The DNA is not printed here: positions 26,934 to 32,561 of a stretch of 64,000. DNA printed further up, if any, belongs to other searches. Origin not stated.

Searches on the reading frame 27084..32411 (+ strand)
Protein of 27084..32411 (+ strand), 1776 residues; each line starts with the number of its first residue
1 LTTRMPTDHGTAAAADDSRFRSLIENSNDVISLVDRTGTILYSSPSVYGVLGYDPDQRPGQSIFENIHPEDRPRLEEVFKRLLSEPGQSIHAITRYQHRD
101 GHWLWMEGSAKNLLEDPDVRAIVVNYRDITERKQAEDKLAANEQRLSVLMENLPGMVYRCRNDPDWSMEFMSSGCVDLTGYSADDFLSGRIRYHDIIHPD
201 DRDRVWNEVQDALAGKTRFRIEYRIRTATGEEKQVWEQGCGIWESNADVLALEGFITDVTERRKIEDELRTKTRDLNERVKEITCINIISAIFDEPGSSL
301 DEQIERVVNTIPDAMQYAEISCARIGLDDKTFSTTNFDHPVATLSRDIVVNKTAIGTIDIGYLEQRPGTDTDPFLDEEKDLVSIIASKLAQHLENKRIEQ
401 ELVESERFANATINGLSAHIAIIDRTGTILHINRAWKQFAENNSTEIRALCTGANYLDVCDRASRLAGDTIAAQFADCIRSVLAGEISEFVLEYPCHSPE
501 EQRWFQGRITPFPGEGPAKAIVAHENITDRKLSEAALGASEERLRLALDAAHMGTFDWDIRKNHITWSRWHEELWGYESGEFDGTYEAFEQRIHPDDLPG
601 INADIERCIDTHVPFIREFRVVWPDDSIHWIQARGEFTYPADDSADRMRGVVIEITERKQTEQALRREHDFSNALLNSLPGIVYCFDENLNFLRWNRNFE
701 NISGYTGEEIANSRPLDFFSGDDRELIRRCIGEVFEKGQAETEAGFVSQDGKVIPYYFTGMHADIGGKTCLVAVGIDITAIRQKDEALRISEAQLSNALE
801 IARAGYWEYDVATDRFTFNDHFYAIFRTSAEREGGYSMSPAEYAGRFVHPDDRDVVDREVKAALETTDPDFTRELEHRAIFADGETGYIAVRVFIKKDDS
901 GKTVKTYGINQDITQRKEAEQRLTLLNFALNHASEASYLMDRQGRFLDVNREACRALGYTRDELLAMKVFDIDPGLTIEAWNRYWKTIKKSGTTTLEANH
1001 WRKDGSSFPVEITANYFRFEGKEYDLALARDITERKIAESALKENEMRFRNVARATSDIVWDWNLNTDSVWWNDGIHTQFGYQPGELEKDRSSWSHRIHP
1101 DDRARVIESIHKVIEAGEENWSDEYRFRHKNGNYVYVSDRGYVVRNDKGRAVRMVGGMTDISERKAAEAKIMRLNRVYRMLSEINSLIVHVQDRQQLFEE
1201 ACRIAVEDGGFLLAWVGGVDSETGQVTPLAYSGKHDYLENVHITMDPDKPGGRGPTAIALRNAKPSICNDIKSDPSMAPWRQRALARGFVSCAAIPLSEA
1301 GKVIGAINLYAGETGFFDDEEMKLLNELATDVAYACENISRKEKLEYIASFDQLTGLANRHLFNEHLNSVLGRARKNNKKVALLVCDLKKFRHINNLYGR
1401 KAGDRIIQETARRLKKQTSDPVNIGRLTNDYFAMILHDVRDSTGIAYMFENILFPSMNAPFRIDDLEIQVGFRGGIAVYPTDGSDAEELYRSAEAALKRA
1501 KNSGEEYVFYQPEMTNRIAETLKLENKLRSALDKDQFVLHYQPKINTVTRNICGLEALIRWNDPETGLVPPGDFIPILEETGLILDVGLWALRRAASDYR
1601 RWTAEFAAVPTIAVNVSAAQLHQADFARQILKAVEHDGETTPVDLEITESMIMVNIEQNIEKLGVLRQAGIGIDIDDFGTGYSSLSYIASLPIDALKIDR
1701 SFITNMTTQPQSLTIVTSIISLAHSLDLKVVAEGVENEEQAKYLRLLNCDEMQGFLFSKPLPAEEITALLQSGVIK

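Call 3: search_protein_families(library=pfam, proteins=[window:27084-32411:+], max_evalue=1)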
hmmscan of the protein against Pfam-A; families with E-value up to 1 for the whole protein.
window:27084-32411:+ (1776 aa): 12 families
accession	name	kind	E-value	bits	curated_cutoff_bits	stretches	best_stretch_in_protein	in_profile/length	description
PF08447.18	PAS_3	-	1.1e-100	330.5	25.6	7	1070-1156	2-87/89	PAS fold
PF00563.25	EAL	-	4.1e-71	239.5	31.3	1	1526-1760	2-236/236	EAL domain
PF08448.16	PAS_4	-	5.1e-50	168.8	23.1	7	676-780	1-107/110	PAS fold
PF13426.13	PAS_9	-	1.6e-46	157.2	27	4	938-1034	4-103/103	PAS domain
PF00989.32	PAS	-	6.6e-42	142.5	22.6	4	19-129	2-113/113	PAS fold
PF00990.26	GGDEF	-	3.2e-33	115.2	23.8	1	1349-1505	1-159/161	Diguanylate cyclase, GGDEF domain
PF13185.12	GAF_2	-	4.5e-22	79.1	28.6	1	1192-1335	2-134/136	GAF domain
PF13188.13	PAS_8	-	3.9e-21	74.6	21.8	3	19-79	2-61/65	PAS domain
PF01590.32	GAF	-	3.1e-11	44.4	22.4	1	1246-1335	49-132/133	GAF domain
PF14598.12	PAS_11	-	1.5e-09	38.3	25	2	1091-1148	34-90/109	PAS domain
PF13492.12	GAF_3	-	0.018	15.9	27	1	1292-1338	83-129/129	GAF domain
PF12860.13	PAS_7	-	0.019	15.5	27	0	120-136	98-114/115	PAS fold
